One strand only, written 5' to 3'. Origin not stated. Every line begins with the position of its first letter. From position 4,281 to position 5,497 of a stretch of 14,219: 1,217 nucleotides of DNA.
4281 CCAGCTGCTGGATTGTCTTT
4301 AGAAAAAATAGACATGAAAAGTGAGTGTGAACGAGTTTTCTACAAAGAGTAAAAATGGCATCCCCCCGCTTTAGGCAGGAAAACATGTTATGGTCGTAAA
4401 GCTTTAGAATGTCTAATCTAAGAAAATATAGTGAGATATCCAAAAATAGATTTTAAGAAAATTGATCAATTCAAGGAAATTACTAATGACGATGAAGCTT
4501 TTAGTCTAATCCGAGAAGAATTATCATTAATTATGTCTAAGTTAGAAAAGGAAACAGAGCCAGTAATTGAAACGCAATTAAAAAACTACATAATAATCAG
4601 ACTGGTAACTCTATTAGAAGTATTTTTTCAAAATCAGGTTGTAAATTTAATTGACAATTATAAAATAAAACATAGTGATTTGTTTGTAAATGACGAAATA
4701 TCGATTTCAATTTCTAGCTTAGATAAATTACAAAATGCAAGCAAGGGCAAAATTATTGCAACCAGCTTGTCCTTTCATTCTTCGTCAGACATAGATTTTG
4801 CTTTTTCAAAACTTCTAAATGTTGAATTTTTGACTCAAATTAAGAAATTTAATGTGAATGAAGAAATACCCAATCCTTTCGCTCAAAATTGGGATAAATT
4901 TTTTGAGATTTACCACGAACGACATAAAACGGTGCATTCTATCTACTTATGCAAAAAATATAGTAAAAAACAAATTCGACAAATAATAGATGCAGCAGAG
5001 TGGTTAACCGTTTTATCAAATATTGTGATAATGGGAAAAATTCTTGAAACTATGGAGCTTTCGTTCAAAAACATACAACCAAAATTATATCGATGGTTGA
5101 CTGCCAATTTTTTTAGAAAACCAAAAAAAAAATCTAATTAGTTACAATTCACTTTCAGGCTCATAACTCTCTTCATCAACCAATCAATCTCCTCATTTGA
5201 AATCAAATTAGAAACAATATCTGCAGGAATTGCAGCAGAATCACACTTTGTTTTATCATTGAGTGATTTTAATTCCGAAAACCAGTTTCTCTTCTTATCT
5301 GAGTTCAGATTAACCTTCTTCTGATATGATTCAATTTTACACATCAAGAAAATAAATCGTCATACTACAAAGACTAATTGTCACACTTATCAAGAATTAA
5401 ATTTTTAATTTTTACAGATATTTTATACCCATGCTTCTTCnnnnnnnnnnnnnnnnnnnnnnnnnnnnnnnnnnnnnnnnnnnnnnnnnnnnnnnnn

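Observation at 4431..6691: AT-rich four-gene islet enriched in HEPN-type signatures: candidate defence or toxin cluster carried by the element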

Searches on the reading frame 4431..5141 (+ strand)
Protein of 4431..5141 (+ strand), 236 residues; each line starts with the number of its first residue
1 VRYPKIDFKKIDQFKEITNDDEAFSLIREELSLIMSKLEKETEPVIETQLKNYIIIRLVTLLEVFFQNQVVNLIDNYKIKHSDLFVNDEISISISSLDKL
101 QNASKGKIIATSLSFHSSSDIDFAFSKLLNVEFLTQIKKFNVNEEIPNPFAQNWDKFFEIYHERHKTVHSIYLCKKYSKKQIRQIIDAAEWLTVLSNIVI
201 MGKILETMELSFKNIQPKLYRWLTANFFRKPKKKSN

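Call 5: search_protein_families(library=pfam, proteins=[window:4431-5141:+], max_evalue=10)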
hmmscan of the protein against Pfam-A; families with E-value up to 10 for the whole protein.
window:4431-5141:+ (236 aa): 1 family
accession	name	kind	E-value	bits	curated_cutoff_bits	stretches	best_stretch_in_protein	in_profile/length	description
PF23812.1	Phage_TAC_18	-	0.19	12.3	27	1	143-167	15-39/79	Phage tail assembly chaperone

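Call 6: search_protein_families(library=padloc, proteins=[window:4431-5141:+], max_evalue=10)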
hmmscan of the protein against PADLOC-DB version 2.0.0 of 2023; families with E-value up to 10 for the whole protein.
window:4431-5141:+ (236 aa): 0 families

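Call 8: search_protein_families(library=ncbifam, proteins=[window:4431-5141:+], max_evalue=10)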
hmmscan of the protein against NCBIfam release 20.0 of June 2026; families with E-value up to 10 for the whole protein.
window:4431-5141:+ (236 aa): 0 families

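Call 9: search_protein_families(library=phrogs, proteins=[window:4431-5141:+], max_evalue=10)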
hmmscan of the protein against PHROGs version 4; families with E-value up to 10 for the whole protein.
window:4431-5141:+ (236 aa): 0 families

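Call 12: find_homologous_proteins(query=window:4431-5141:+, max_evalue=0.01)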
Query window:4431-5141:+ (236 aa): 7 proteins with E <= 0.01 among 351 candidates.
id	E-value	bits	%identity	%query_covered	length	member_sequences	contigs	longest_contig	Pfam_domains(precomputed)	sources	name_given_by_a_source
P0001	2.2e-146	503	100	100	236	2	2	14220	-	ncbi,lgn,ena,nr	ncbi:MAG: hypothetical protein OEL81_00530 [Nitrosopumilus sp.]|nr:hypothetical protein [Nitrosopumi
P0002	4.0e-108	378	76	98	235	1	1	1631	-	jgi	-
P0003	3.9e-106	372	75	99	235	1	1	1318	-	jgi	-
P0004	1.4e-86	308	63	96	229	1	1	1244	PF18735.7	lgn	-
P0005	1.8e-65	239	75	67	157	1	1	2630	-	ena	-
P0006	2.3e-56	209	47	96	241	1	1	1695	PF18735.7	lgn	-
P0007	4.3e-41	159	40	95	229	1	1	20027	PF18735.7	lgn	-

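Call 14: search_protein_families(library=pfam, proteins=[P0002, P0003, P0004, P0005, P0006, P0007], max_evalue=1)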
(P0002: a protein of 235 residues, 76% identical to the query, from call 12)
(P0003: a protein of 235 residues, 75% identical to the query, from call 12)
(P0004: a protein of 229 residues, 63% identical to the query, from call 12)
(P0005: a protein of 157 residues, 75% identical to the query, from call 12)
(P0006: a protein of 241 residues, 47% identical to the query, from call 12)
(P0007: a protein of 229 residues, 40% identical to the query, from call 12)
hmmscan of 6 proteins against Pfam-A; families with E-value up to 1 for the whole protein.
P0002 (235 aa): 3 families
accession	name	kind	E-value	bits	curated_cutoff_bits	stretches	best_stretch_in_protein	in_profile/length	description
PF18735.6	HEPN_RiboL-PSP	-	1.9e-05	25.1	28.4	1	27-191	6-177/191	RiboL-PSP-HEPN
PF05368.20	NmrA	-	0.02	14.9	27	1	95-167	201-273/298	NmrA-like family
PF22838.1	COMMD8_HN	-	0.063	14.2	27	1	165-221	14-70/90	COMMD8, helical N-terminal domain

P0003 (235 aa): 3 families
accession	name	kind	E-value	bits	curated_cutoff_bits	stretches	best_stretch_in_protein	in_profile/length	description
PF18735.6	HEPN_RiboL-PSP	-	0.00052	20.4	28.4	1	27-189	6-178/191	RiboL-PSP-HEPN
PF11181.13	YflT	-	0.054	14.4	26.2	1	85-153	24-95/99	Heat induced stress protein YflT domain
PF20662.3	COG4_C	-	0.058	13.5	26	1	130-216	11-95/231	Conserved oligomeric Golgi complex subunit 4, C-terminal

P0004 (229 aa): 1 family
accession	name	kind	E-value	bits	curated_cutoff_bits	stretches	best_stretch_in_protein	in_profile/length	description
PF18735.6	HEPN_RiboL-PSP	-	1e-06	29.2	28.4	1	23-186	7-177/191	RiboL-PSP-HEPN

P0005 (157 aa): 1 family
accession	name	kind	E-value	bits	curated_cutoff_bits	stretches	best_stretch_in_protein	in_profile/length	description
PF18735.6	HEPN_RiboL-PSP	-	0.0091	16.3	28.4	1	27-131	6-116/191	RiboL-PSP-HEPN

P0006 (241 aa): 2 families
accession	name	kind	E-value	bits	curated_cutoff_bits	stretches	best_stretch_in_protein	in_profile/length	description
PF18735.6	HEPN_RiboL-PSP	-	5.4e-08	33.4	28.4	1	28-192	5-181/191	RiboL-PSP-HEPN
PF22265.2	T26-6p_Ig-like_dom_2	-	0.051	14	27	1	67-120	40-93/130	T26-6p, second immunoglobulin-like domain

P0007 (229 aa): 5 families
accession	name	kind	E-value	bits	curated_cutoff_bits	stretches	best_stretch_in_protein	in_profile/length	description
PF18735.6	HEPN_RiboL-PSP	-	5.3e-06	26.9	28.4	1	28-188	8-179/191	RiboL-PSP-HEPN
PF19583.5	ODP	-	0.0036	17.6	27.2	1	60-183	66-184/194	ODP family beta lactamase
PF01964.24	ThiC_Rad_SAM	-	0.092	11.9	25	1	123-163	176-216/420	Radical SAM ThiC family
PF16381.10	Coatomer_g_Cpla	-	0.12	13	31.2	0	160-208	13-62/115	Coatomer subunit gamma-1 C-terminal appendage platform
PF04803.17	Cor1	-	0.84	10.4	32.1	1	114-185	29-98/132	Cor1/Xlr/Xmr conserved region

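Call 16: find_encoding_contigs(protein=P0007, flank=10000)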
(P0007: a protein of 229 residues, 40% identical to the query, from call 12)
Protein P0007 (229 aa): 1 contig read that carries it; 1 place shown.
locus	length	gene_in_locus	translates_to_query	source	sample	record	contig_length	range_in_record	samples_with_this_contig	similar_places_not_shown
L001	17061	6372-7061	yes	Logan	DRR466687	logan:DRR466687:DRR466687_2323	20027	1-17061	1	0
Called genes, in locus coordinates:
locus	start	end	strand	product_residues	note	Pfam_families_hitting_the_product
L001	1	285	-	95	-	?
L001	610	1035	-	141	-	-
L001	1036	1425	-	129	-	PF02661:Fic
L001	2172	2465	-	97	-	-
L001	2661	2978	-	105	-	-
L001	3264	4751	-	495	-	PF05114:MbnB_TglH_ChrH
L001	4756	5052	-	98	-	-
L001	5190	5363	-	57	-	-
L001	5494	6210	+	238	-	-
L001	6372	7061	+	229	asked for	PF18735:HEPN_RiboL-PSP (weak)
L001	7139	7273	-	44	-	-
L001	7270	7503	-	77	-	-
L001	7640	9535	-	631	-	-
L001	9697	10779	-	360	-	-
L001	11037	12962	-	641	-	PF13401:AAA_22 (faint), PF01935:DUF87, PF04665:Pox_A32 (faint), PF12846:AAA_10, PF19044:P-loop_TraG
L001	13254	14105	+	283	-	-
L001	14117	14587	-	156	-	-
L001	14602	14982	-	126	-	-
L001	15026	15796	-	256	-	-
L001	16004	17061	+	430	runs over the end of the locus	PF24298:DUF7482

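Call 17: find_encoding_contigs(protein=P0005, flank=10000)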
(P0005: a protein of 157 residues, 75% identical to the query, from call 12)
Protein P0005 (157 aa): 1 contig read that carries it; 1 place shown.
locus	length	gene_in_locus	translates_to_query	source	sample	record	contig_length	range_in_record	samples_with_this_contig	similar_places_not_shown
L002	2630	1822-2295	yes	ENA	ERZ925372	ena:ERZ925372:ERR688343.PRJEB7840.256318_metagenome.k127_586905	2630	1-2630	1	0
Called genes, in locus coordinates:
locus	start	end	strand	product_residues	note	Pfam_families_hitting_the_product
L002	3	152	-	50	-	?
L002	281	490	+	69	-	-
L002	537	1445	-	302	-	PF00294:PfkB (weak)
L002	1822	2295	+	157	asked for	-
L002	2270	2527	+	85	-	-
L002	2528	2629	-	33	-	?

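Call 19: find_encoding_contigs(protein=P0001, flank=10000)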
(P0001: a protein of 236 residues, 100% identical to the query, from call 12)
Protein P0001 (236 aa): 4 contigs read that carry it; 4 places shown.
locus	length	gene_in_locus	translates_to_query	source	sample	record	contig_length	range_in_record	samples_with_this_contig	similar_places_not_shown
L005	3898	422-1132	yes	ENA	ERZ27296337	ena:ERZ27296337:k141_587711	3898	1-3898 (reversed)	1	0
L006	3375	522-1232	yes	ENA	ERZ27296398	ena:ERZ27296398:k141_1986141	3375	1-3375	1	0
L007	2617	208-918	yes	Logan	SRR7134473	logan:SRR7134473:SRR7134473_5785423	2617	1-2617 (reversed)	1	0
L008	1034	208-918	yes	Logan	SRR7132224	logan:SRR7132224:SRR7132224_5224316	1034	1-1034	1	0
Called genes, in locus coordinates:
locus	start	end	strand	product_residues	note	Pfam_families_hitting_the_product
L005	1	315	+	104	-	?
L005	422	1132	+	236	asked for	-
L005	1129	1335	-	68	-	-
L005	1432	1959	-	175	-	-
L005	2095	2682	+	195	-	PF18728:HEPN_AbiV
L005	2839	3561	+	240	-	-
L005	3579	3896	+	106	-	?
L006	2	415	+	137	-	?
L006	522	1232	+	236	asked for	-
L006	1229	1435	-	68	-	-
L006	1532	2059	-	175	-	-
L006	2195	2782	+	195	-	PF18728:HEPN_AbiV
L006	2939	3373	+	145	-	?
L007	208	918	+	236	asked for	-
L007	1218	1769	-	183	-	-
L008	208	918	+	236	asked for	-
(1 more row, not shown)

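Call 32: search_solved_structures(query=A2, max_evalue=10)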
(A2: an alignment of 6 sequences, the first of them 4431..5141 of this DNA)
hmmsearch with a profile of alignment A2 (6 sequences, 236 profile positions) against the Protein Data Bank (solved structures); distinct sequences matched with E-value up to 10: 5.
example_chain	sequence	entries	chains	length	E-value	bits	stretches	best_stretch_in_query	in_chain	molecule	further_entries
3n2e_A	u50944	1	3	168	0.28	13.9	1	95-166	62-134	Shikimate kinase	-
3mrs_A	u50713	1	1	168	0.32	13.7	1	83-166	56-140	Shikimate kinase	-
1zuh_A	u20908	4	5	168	0.51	13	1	95-166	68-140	Shikimate kinase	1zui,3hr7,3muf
1w4m_A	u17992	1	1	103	0.9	12.2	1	115-158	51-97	PLECKSTRIN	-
2cso_A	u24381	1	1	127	1.4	11.6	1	114-158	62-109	Pleckstrin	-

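Call 45: predict_structure(alignment_id=A2)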
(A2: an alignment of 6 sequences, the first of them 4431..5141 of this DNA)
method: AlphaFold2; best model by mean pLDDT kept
length: 236 residues; sequences in the alignment: 6
mean_pLDDT: 71.4   pTM: 0.74
mean pLDDT of the five models: 71.4, 70.0, 65.6, 64.7, 64.2
residues with pLDDT >= 90: 9; 70-90: 132; 50-70: 59; < 50: 36
segments of 3 or more residues with pLDDT < 50: 1-3, 93-113, 169-171, 229-236
pLDDT, mean of each block of 10 residues (from residue 1): 51 61 73 89 88 83 81 83 73 43 39 61 84 81 62 70 57 70 83 85 88 87 71 37
secondary structure, 60 per line:
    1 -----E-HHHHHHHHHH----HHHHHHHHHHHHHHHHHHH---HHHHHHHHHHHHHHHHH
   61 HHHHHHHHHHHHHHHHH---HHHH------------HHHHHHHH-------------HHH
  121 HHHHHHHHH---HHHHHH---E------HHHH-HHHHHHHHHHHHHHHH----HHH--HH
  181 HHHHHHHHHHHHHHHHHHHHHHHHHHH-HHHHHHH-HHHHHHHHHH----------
elements in order: H8-17 H22-40 H44-77 H81-84 H97-104 H118-129 H133-138 H149-152 H154-169 H179-207 H209-215 H217-226

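Call 53: fold_search(model_id=the predicted structure, library=pdb)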
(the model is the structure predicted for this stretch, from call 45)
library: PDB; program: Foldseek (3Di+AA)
matches with E <= 10: 48; with E <= 0.001: 0
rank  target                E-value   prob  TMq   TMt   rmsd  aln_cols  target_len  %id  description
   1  7zjk_A                3.3e+00  0.03  0.15  0.16  19.1       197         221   16  CspZ (BbCRASP-2) from Borrelia burgdorferi strain B408 (released 2023-04-19)
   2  6tug_B                4.2e+00  0.11  0.29  0.20  13.6       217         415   14  Enterococcus italicus Csm6 bound to cyclic hexa-2'-fluoro-hexa-dAMP (released 2020-02-26)
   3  3c18_B                4.4e+00  0.03  0.16  0.14  16.8       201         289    9  Crystal structure of nucleotidyltransferase-like protein (ZP_00538802.1) from Exiguobacterium sibiricum 255-15 at 1.90 (released 2008-02-12)
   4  9ly3_R                4.4e+00  0.02  0.15  0.12  18.2       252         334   10  A Cryo-EM structure of LA-PTH-PTH1R-V2RT-Beta-arrestin1 complex (state 2 conformation) (released 2026-03-04)
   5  8yw4_R                5.0e+00  0.02  0.17  0.15  21.1       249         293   12  Cryo-EM structure of the retatrutide-bound human GIPR-Gs complex (released 2024-09-18)
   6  3kfc_B                5.3e+00  0.03  0.18  0.18  19.8       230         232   13  Complex Structure of LXR with an agonist (released 2009-12-08)
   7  9kpz_E                5.3e+00  0.02  0.13  0.14  23.2       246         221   12  Structure of TolQRA complex at pH 5.4 from E.coli (released 2026-03-04)
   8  8iyj_T1               5.5e+00  0.02  0.15  0.09  25.5       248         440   12  Cryo-EM structure of the 48-nm repeat doublet microtubule from mouse sperm (released 2023-07-05)
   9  8srm_A                5.5e+00  0.02  0.14  0.09  30.4       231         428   15  Structure of human ULK1 complex core (2:2:2 stoichiometry) of the ATG13(450-517) mutant (released 2023-06-21)
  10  8oyx_A                5.8e+00  0.06  0.24  0.24  19.5       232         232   12  De novo designed soluble GPCR-like fold GLF_18 (released 2023-10-18)
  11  5l7d_B                5.8e+00  0.02  0.14  0.07  23.7       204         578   13  Structure of human Smoothened in complex with cholesterol (released 2016-07-20)
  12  5f05_C                6.1e+00  0.05  0.14  0.15  14.9       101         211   15  Crystal structure of glutathione transferase F5 from Populus trichocarpa (released 2016-12-07)
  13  6wh4_C                6.4e+00  0.03  0.18  0.12  27.1       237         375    9  Crystal structure of HTR2A with inverse agonist (released 2020-09-23)
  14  3tc1_A                6.4e+00  0.02  0.18  0.16  20.4       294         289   10  Crystal Structure of Octaprenyl Pyrophosphate Synthase from Helicobacter pylori (released 2011-08-31)
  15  5f05_A                6.7e+00  0.05  0.15  0.16  15.1       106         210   15  Crystal structure of glutathione transferase F5 from Populus trichocarpa (released 2016-12-07)
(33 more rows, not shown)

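Call 57: find_related_loci(query=A2, collection=viral_contigs, flank=8000)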
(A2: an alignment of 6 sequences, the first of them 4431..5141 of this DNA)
Query A2 (236 aa) in viral_contigs; peptide patterns used: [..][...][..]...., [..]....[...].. (x = any residue, [..] = any of these).
183 stretches matched a pattern, but none encodes a relative of the query by tblastn (E <= 1e-3).

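Call 69: find_encoding_contigs(protein=P0006, flank=3000, max_places=2)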
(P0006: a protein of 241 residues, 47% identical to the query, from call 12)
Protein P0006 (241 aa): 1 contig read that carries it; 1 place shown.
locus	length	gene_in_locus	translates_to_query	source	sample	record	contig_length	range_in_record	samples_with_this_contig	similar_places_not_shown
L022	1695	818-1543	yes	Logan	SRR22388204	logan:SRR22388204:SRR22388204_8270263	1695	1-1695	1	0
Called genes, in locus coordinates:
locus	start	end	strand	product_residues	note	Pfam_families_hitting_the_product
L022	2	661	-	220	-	?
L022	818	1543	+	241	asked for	PF18735:HEPN_RiboL-PSP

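Call 76: search_protein_families(library=pfam, proteins=[L001:5494-6210:+, L022:2-661:-], max_evalue=0.01)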
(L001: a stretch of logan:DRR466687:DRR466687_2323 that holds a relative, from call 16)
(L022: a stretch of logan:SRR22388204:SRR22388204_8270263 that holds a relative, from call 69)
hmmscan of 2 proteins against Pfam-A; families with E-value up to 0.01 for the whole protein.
L001:5494-6210:+ (238 aa): 2 families
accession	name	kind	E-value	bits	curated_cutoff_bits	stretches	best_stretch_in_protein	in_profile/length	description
PF17279.8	DUF5344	-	0.0012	19.8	27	1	20-67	10-59/87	Family of unknown function (DUF5344)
PF23005.1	DUF7032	-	0.0083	16.3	27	0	13-64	20-74/115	Domain of unknown function (DUF7032)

L022:2-661:- (220 aa): 1 family
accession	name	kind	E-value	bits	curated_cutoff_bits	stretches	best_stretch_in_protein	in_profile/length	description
PF03235.19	GmrSD_N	-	5.3e-28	98.9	33.2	1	49-200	9-198/199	GmrSD restriction endonuclease, N-terminal domain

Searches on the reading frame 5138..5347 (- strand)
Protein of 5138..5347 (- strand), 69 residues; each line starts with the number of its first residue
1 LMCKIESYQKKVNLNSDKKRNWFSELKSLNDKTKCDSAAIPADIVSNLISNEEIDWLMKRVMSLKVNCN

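Call 5: search_protein_families(library=pfam, proteins=[window:5138-5347:-], max_evalue=10)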
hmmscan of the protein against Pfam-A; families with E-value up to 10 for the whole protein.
window:5138-5347:- (69 aa): 0 families

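Call 6: search_protein_families(library=padloc, proteins=[window:5138-5347:-], max_evalue=10)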
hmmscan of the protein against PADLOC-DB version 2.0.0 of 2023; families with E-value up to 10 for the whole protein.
window:5138-5347:- (69 aa): 0 families

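Call 8: search_protein_families(library=ncbifam, proteins=[window:5138-5347:-], max_evalue=10)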
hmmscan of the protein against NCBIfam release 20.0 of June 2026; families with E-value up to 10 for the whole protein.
window:5138-5347:- (69 aa): 0 families

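Call 9: search_protein_families(library=phrogs, proteins=[window:5138-5347:-], max_evalue=10)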
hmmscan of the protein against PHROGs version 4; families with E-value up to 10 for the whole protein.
window:5138-5347:- (69 aa): 1 family
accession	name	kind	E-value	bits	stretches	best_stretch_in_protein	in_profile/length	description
phrog_13811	-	unknown function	0.15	13.1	1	3-59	4-58/159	-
